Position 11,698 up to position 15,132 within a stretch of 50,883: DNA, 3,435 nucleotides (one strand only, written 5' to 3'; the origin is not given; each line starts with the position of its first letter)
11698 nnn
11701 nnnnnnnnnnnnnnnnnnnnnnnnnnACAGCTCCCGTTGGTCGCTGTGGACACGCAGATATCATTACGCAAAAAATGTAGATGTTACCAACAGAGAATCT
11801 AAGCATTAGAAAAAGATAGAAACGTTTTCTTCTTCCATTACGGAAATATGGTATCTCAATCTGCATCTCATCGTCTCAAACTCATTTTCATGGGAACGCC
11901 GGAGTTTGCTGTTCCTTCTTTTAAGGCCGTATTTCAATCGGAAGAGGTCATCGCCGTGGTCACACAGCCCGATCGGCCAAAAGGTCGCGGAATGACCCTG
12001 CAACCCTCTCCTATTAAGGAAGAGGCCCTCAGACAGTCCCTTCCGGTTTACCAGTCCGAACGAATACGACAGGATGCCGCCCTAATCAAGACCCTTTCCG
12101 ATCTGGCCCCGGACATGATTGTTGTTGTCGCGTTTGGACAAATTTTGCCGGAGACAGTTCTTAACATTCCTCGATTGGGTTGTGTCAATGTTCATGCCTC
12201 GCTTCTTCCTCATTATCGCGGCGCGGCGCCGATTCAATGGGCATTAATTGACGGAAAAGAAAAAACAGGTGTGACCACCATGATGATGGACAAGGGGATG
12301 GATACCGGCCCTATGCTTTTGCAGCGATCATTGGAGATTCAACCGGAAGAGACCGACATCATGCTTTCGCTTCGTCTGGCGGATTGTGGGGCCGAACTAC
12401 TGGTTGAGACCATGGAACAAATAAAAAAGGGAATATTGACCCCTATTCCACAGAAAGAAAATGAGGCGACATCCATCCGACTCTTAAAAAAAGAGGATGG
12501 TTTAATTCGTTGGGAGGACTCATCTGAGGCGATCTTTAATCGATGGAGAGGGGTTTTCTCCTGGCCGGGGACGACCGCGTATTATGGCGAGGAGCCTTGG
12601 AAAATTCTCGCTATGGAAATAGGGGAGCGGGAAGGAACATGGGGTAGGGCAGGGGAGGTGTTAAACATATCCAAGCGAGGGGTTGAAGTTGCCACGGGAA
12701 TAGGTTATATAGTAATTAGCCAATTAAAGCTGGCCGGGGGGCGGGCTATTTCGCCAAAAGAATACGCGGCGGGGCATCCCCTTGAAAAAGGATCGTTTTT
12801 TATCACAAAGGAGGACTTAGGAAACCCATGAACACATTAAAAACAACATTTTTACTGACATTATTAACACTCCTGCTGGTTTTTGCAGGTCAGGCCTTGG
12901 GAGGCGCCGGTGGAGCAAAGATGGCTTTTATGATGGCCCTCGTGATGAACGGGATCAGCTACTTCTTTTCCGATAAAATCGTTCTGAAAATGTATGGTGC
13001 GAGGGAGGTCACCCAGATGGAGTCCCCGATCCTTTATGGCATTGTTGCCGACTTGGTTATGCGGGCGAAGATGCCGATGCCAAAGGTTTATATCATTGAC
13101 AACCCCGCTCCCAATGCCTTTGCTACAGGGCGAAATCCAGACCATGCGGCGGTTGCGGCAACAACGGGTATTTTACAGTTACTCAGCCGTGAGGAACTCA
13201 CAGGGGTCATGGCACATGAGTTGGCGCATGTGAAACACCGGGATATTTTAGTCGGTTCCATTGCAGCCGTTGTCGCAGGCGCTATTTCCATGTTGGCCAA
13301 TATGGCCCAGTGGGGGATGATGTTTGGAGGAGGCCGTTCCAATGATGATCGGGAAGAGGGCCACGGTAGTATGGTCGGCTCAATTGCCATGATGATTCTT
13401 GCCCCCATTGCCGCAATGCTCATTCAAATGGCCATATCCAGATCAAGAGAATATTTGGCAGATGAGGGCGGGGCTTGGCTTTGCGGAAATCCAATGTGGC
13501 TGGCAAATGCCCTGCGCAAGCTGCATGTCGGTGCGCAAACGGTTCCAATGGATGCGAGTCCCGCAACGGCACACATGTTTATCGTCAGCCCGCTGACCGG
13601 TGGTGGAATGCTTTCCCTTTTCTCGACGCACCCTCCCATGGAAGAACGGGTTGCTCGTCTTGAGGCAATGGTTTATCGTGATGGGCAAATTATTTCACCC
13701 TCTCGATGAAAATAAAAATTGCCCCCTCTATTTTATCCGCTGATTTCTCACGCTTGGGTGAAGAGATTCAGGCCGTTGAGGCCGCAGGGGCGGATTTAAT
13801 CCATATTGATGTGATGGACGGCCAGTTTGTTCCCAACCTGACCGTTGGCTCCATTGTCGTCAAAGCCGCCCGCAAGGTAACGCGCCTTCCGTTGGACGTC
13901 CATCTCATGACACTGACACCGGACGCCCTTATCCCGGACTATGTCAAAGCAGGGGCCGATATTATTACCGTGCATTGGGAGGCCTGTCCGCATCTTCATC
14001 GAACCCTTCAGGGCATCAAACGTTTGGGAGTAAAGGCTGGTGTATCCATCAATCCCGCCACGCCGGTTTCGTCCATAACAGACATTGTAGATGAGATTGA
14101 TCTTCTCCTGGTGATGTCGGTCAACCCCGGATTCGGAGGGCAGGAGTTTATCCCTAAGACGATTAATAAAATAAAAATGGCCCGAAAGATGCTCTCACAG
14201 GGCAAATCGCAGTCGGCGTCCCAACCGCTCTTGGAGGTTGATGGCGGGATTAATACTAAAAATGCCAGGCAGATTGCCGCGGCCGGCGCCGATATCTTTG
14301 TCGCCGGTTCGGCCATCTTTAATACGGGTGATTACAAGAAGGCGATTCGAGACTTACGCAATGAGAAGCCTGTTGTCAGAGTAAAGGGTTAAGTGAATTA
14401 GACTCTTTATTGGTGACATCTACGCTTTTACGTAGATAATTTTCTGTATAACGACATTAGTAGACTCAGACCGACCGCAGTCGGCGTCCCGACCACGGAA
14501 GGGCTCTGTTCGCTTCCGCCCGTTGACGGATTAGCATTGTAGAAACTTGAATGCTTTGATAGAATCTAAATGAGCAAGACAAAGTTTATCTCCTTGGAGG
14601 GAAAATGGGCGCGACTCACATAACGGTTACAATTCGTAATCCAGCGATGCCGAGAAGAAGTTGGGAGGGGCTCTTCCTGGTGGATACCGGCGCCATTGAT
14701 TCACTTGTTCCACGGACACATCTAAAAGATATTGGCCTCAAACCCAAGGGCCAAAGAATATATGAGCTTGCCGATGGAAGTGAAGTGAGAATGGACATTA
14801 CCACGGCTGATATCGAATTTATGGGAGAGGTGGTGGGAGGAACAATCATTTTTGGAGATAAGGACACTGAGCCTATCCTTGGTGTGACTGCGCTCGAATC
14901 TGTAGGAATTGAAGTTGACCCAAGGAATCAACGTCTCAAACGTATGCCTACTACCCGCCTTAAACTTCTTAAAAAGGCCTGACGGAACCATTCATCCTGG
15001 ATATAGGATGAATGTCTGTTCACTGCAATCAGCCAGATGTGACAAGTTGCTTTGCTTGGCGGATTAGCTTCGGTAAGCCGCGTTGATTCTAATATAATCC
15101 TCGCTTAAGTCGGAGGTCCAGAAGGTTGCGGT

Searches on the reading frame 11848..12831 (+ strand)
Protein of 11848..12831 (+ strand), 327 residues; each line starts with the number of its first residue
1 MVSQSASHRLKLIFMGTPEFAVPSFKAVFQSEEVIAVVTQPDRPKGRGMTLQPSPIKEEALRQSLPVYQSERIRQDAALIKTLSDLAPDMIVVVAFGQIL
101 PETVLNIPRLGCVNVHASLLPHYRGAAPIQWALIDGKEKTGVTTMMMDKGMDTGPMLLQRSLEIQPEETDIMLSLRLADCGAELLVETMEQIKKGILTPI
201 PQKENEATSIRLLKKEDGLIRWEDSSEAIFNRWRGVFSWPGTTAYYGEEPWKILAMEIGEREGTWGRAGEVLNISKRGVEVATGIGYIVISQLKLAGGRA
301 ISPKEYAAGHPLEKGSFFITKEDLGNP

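Call 23: search_protein_families(library=ncbifam, proteins=[window:11848-12831:+])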
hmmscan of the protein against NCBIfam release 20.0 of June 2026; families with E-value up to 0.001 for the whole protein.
window:11848-12831:+ (327 aa): 7 families
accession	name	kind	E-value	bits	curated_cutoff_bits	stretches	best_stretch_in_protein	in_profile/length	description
TIGR00460.1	fmt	equivalog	1.7e-79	267.2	201.5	1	11-309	2-303/315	methionyl-tRNA formyltransferase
NF005998.1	PRK08125.1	equivalog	7.1e-43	146.9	777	1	32-296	24-282/649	bifunctional UDP-4-amino-4-deoxy-L-arabinose formyltransferase/UDP-glucuronic acid oxidase ArnA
NF005414.0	PRK06988.1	equivalog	3.2e-33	115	316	1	32-250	26-241/311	formyltransferase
TIGR00639.1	PurN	equivalog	3.4e-19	69.1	150.1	1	71-194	63-186/192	phosphoribosylglycinamide formyltransferase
NF005755.0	PRK07579.1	equivalog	8.1e-13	48.8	238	1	89-208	67-184/245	dTDP-4-amino-4,6-dideoxyglucose formyltransferase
NF004684.0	PRK06027.1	subfamily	4.2e-12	46.4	223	1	64-167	142-245/286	formyltetrahydrofolate deformylase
TIGR00655.1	PurU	equivalog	5e-10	39.5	285.95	1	66-167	139-240/280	formyltetrahydrofolate deformylase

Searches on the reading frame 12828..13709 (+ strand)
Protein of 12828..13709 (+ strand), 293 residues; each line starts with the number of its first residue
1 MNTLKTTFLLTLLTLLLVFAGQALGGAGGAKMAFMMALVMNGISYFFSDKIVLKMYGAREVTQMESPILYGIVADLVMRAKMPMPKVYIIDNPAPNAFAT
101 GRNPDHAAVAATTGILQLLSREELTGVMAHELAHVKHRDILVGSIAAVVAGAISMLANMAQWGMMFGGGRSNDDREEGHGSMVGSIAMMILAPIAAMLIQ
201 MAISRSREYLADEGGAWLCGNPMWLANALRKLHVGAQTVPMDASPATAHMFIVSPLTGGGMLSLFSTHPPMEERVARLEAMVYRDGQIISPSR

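Call 109: search_protein_families(library=pfam, proteins=[window:12828-13709:+], max_evalue=0.001)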
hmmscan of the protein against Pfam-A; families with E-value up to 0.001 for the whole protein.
window:12828-13709:+ (293 aa): 2 families
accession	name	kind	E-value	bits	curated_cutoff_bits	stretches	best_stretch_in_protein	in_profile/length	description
PF01435.24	Peptidase_M48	-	8.3e-33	114.2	20.3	1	72-281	10-185/186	Peptidase family M48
PF05569.17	Peptidase_M56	-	0.00061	19.5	31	1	114-149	183-218/296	BlaR1 peptidase M56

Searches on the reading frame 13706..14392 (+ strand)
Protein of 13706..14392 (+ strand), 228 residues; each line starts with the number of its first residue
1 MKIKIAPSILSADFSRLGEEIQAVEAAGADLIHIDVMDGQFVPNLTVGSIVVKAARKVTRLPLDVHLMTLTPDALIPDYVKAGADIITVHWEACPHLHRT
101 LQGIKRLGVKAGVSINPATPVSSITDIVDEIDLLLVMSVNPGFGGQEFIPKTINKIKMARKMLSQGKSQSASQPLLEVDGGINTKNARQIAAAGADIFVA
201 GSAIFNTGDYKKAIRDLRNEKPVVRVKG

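Call 23: search_protein_families(library=ncbifam, proteins=[window:13706-14392:+])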
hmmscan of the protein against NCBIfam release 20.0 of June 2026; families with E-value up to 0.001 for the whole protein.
window:13706-14392:+ (228 aa): 12 families
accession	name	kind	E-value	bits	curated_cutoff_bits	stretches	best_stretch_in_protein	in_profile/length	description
TIGR01163.1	rpe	equivalog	5.2e-91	303.7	212.6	1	4-218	1-211/211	ribulose-phosphate 3-epimerase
NF004076.0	PRK05581.1-4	subfamily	6.6e-75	251.2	165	1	2-218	4-216/221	ribulose-phosphate 3-epimerase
NF007266.0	PRK09722.1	equivalog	9.8e-56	188.8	271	1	1-207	1-204/230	D-allulose 6-phosphate 3-epimerase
NF005944.0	PRK08005.1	equivalog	2.4e-36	125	376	1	5-214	3-204/210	ribulose-phosphate 3 epimerase family protein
NF005986.0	PRK08091.1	equivalog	1.5e-29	103.6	264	1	4-216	14-222/229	ribulose-phosphate 3-epimerase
NF010658.0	PRK14057.1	equivalog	4.1e-23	82.2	530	1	8-218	25-238/254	epimerase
NF041755.1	RuMP_HxlAB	equivalog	3.5e-07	29.5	500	0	176-219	165-208/391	bifunctional 3-hexulose-6-phosphate synthase/6-phospho-3-hexuloisomerase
TIGR03128.2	RuMP_HxlA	equivalog_domain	2.4e-06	27.4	200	1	172-218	156-202/205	3-hexulose-6-phosphate synthase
NF005442.0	PRK07028.1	equivalog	7.8e-06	24.7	593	1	80-219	78-208/430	bifunctional hexulose-6-phosphate synthase/ribonuclease regulator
TIGR01768.1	GGGP-family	subfamily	1.1e-05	25.1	113.25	0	169-208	175-215/224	geranylgeranylglyceryl phosphate synthase family protein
NF009833.0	PRK13307.1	equivalog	3.8e-05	22.7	274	1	164-218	323-376/392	bifunctional 5,6,7,8-tetrahydromethanopterin hydro-lyase/3-hexulose-6-phosphate synthase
NF003198.0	PRK04169.1-2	subfamily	6.5e-05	22.1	247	1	159-219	192-244/249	geranylgeranylglyceryl/heptaprenylglyceryl phosphate synthase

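Call 74: search_solved_structures(query=window:13706-14392:+, show_alignments=1, max_evalue=1e-30)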
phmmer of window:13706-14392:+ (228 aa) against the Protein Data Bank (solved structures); distinct sequences matched with E-value up to 1e-30: 14.
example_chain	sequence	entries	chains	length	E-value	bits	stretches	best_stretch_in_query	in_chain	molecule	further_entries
1rpx_A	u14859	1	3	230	4.1e-74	252.3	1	3-221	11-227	PROTEIN (RIBULOSE-PHOSPHATE 3-EPIMERASE)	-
1tqj_A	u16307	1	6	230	1.2e-72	247.5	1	3-221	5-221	Ribulose-phosphate 3-epimerase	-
7b1w_J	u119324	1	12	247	9.7e-71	241.2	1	3-222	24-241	Ribulose-phosphate 3-epimerase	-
5umf_A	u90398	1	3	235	1.8e-70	240.3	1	4-220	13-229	Ribulose-phosphate 3-epimerase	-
7u5y_A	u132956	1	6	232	2.6e-70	239.9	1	4-220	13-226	Ribulose-phosphate 3-epimerase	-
7sbj_A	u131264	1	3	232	4.2e-68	232.6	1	5-218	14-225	Ribulose-phosphate 3-epimerase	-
3inp_A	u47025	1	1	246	1.6e-61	211.2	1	3-220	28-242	D-ribulose-phosphate 3-epimerase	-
2fli_A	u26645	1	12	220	1.8e-58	201.2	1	3-219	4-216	ribulose-phosphate 3-epimerase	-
1h1y_A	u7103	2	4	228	3.7e-45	157.7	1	3-219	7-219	D-RIBULOSE-5-PHOSPHATE 3-EPIMERASE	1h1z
3ct7_A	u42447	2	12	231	5.8e-40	140.7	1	3-208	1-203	D-allulose-6-phosphate 3-epimerase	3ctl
4nu7_A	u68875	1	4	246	1.5e-39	139.4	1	4-208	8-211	Ribulose-phosphate 3-epimerase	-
3qc3_A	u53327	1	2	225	9.2e-39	136.8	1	4-219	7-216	D-ribulose-5-phosphate-3-epimerase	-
3ovp_A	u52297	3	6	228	9.6e-39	136.7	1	4-219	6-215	Ribulose-phosphate 3-epimerase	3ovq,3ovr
1tqx_A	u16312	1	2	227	1.4e-35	126.3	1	2-218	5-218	D-ribulose-5-phosphate 3-epimerase, putative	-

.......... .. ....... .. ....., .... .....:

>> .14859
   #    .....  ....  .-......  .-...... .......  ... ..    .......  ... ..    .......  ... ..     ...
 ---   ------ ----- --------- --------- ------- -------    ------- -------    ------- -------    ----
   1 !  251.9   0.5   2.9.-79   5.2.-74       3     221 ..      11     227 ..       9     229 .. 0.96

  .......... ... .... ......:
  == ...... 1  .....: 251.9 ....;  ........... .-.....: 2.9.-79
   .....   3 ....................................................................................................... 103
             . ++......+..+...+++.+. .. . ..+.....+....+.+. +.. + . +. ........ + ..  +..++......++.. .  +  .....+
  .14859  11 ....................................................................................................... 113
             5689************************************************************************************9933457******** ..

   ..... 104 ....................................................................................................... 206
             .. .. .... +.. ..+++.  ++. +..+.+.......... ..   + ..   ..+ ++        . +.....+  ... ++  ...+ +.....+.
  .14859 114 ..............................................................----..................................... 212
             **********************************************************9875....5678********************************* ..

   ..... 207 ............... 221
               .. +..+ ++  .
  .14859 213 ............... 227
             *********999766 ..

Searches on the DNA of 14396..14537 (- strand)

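Call 102: search_dna_similar(query=window:14396-14537:-, collection=phages, mode=distant, max_evalue=0.01, max_rows=10)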
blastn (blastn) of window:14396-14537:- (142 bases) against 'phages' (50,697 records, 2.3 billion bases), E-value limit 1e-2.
No match.

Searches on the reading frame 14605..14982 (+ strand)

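Call 23: search_protein_families(library=ncbifam, proteins=[window:14605-14982:+])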
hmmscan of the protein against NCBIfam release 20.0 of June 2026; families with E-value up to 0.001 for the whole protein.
window:14605-14982:+ (125 aa): 1 family
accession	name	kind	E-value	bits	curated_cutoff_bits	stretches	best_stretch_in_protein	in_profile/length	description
TIGR03698.1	clan_AA_DTGF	subfamily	2.4e-25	88.9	57.35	1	5-111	1-107/107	clan AA aspartic protease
